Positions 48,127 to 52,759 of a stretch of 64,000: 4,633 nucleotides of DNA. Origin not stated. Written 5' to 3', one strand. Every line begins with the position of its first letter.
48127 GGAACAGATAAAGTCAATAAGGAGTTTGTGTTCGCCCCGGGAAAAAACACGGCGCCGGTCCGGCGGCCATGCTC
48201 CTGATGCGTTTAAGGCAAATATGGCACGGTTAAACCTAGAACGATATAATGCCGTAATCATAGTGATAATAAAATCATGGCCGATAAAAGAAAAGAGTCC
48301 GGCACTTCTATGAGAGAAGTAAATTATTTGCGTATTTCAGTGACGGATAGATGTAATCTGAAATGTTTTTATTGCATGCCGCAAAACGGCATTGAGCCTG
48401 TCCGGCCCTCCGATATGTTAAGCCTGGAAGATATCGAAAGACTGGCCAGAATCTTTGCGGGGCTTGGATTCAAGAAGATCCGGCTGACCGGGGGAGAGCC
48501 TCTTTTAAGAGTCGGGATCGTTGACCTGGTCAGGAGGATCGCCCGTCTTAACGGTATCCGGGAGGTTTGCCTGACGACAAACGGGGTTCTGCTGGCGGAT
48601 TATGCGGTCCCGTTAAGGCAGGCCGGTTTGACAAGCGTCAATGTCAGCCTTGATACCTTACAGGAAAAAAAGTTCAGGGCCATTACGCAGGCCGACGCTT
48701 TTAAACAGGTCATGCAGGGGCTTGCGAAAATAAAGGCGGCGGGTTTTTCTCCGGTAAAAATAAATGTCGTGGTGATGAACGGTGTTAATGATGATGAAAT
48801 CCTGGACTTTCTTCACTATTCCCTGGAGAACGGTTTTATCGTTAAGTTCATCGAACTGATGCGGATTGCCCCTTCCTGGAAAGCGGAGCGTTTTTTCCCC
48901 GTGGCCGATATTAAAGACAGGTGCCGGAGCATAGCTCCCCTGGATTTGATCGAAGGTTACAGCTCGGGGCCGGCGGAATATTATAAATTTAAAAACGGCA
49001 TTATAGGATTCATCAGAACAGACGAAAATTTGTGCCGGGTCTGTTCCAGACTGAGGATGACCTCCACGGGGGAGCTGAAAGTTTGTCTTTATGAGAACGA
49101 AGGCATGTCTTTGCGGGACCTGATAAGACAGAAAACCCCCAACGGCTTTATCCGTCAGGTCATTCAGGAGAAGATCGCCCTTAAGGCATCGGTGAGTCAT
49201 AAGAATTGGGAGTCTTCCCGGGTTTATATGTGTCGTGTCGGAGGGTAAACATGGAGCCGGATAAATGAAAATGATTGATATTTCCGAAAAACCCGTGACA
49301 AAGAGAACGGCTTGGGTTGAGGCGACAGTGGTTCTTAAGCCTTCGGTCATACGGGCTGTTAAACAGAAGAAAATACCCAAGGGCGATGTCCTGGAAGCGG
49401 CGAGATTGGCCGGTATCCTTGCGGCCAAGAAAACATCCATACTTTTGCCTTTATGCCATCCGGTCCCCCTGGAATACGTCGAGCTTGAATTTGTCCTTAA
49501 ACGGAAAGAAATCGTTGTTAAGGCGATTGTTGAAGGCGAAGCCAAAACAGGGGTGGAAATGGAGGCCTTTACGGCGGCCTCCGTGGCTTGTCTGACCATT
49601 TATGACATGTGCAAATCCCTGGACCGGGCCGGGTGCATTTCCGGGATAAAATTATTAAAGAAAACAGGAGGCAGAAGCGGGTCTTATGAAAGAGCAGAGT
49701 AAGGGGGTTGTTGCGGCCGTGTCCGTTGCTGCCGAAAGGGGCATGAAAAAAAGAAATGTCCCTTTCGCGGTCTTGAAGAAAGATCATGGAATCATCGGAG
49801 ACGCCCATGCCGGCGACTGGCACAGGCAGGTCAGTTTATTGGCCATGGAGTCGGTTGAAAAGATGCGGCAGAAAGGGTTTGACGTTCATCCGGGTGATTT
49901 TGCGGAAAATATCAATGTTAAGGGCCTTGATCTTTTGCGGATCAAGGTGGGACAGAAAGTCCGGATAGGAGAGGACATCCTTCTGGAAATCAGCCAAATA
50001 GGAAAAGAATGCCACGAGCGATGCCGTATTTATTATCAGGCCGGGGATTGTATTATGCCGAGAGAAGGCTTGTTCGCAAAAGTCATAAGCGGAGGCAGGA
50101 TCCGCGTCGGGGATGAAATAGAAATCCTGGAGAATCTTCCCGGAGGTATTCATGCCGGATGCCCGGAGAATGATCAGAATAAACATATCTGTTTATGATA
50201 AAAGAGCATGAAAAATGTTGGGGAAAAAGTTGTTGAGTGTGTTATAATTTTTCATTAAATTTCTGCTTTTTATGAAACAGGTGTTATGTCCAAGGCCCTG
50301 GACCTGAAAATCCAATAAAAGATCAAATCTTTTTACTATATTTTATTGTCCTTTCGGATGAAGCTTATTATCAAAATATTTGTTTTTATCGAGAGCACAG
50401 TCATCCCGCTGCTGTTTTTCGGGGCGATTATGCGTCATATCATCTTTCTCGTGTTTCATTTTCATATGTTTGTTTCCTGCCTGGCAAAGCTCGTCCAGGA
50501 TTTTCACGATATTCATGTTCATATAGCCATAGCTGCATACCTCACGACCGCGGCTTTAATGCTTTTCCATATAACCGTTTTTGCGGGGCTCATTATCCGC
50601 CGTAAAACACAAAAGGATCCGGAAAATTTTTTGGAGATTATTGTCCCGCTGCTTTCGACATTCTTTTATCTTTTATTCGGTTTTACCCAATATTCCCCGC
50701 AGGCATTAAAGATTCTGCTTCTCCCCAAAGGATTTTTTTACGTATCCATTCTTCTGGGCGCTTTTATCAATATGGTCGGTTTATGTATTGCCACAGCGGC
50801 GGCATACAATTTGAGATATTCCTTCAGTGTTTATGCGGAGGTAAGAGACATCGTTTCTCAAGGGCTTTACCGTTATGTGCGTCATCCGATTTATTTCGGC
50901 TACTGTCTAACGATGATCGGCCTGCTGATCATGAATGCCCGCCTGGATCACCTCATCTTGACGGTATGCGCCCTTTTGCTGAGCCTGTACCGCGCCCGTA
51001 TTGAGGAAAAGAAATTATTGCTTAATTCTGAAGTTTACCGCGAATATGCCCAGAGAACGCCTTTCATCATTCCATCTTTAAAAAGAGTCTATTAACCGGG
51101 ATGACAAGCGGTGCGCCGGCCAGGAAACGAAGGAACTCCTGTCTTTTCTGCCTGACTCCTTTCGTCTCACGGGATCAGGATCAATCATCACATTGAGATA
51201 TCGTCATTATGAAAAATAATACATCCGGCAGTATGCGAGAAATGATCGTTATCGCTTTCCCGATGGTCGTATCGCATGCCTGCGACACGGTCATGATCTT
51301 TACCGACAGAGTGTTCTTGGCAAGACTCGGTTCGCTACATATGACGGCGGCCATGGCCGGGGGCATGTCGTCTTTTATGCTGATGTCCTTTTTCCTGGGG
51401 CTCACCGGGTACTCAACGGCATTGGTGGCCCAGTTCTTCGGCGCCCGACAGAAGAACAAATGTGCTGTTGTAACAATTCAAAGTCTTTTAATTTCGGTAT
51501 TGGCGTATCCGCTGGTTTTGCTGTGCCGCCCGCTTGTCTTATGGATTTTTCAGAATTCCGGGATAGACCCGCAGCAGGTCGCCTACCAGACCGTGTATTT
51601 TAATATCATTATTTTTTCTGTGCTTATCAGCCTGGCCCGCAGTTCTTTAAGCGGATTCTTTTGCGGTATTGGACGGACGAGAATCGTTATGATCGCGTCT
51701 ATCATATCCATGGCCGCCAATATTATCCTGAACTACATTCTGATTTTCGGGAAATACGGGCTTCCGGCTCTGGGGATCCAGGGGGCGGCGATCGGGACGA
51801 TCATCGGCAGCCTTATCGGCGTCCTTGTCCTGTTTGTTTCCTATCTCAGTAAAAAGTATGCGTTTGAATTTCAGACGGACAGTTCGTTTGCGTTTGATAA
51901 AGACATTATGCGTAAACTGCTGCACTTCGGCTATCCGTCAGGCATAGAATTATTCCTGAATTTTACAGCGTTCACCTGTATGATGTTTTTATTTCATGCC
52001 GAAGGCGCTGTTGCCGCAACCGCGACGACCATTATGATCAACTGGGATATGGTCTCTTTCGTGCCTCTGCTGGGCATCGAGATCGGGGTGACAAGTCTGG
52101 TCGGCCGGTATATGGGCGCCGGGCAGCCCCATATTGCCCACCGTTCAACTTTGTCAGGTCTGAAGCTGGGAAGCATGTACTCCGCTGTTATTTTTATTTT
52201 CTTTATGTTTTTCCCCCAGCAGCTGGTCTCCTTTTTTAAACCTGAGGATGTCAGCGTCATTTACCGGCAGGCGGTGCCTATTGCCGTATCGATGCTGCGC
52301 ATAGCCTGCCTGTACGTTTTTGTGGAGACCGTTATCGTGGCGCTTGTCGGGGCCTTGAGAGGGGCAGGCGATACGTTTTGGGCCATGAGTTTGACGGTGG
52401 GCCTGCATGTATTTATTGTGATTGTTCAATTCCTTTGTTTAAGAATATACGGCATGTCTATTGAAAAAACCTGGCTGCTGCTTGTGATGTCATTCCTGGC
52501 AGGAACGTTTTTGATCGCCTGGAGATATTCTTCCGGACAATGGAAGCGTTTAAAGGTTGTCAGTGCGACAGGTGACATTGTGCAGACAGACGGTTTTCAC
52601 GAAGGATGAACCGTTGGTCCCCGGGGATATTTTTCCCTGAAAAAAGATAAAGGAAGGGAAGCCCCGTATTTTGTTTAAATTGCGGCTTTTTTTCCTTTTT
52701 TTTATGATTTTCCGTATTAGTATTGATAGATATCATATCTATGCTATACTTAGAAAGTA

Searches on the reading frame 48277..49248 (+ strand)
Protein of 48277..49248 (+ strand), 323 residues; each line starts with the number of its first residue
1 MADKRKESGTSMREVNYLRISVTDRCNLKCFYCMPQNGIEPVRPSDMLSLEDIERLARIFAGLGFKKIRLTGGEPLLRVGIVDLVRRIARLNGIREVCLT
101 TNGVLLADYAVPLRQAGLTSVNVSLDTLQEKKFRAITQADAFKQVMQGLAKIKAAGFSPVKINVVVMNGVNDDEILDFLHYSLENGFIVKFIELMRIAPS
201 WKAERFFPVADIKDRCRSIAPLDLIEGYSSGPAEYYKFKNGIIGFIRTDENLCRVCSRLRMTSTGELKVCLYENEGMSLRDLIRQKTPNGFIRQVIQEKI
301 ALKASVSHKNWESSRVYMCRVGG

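Call 78: search_protein_families(library=pfam, proteins=[window:48277-49248:+], max_evalue=0.0001)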
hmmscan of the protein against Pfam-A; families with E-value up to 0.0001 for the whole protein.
window:48277-49248:+ (323 aa): 3 families
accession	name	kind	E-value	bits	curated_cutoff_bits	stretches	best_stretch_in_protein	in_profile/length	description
PF04055.27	Radical_SAM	-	1.2e-35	123.6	29.5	1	20-180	1-164/166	Radical SAM superfamily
PF06463.18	Mob_synth_C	-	1.6e-22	80.3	37.4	1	189-305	3-124/128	Molybdenum Cofactor Synthesis C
PF13353.11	Fer4_12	-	7.9e-06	26.6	22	1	24-127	13-115/137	4Fe-4S single cluster domain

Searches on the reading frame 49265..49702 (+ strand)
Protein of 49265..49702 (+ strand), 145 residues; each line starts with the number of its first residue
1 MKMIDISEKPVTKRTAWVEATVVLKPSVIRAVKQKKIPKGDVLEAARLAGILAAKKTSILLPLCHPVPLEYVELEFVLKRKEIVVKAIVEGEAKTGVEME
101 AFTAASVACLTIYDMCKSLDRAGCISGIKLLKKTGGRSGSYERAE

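Call 78: search_protein_families(library=pfam, proteins=[window:49265-49702:+], max_evalue=0.0001)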
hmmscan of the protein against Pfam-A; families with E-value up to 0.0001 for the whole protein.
window:49265-49702:+ (145 aa): 1 family
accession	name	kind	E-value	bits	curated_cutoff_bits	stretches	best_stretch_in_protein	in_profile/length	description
PF01967.27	MoaC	-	1.4e-50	171.3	27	1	3-136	1-136/136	MoaC family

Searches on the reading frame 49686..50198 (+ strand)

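Call 78: search_protein_families(library=pfam, proteins=[window:49686-50198:+], max_evalue=0.0001)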
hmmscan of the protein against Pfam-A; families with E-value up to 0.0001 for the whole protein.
window:49686-50198:+ (170 aa): 1 family
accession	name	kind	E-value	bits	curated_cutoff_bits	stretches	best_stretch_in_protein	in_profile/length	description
PF03473.23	MOSC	-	3.6e-10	40.3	22.7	1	40-146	3-120/120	MOSC domain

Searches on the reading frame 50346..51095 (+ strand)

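Call 78: search_protein_families(library=pfam, proteins=[window:50346-51095:+], max_evalue=0.0001)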
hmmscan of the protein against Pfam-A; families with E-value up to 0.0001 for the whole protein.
window:50346-51095:+ (249 aa): 4 families
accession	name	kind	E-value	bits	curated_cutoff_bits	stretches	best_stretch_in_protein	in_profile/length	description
PF04191.18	PEMT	-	1.6e-10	41.8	25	1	134-225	2-98/105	Phospholipid methyltransferase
PF04140.19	ICMT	-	2.4e-08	34.7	24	1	164-224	30-93/95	Isoprenylcysteine carboxyl methyltransferase (ICMT) family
PF06966.17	DUF1295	-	8e-08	32.5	20.4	1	132-238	118-235/235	Protein of unknown function (DUF1295)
PF02544.21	Steroid_dh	-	3.3e-05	24.3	22.6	1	105-244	12-148/150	3-oxo-5-alpha-steroid 4-dehydrogenase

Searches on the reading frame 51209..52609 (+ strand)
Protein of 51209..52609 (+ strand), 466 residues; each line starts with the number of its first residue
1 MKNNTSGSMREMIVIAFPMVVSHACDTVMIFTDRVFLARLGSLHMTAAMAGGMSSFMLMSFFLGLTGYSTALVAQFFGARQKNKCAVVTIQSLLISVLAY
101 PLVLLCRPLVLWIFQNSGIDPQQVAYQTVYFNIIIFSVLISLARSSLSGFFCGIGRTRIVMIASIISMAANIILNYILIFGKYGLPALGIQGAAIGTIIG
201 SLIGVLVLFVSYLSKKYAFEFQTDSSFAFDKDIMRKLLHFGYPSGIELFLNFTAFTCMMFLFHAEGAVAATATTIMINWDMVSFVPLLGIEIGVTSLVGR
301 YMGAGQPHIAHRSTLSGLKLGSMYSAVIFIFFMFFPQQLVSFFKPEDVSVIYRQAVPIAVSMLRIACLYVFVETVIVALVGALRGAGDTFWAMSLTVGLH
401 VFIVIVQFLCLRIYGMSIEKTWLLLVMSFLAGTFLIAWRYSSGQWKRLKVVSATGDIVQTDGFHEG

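Call 78: search_protein_families(library=pfam, proteins=[window:51209-52609:+], max_evalue=0.0001)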
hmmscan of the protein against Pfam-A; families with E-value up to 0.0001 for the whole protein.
window:51209-52609:+ (466 aa): 1 family
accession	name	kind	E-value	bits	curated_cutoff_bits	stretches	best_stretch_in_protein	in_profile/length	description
PF01554.23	MatE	-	2.1e-35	122.2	24.9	2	243-404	1-156/161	MatE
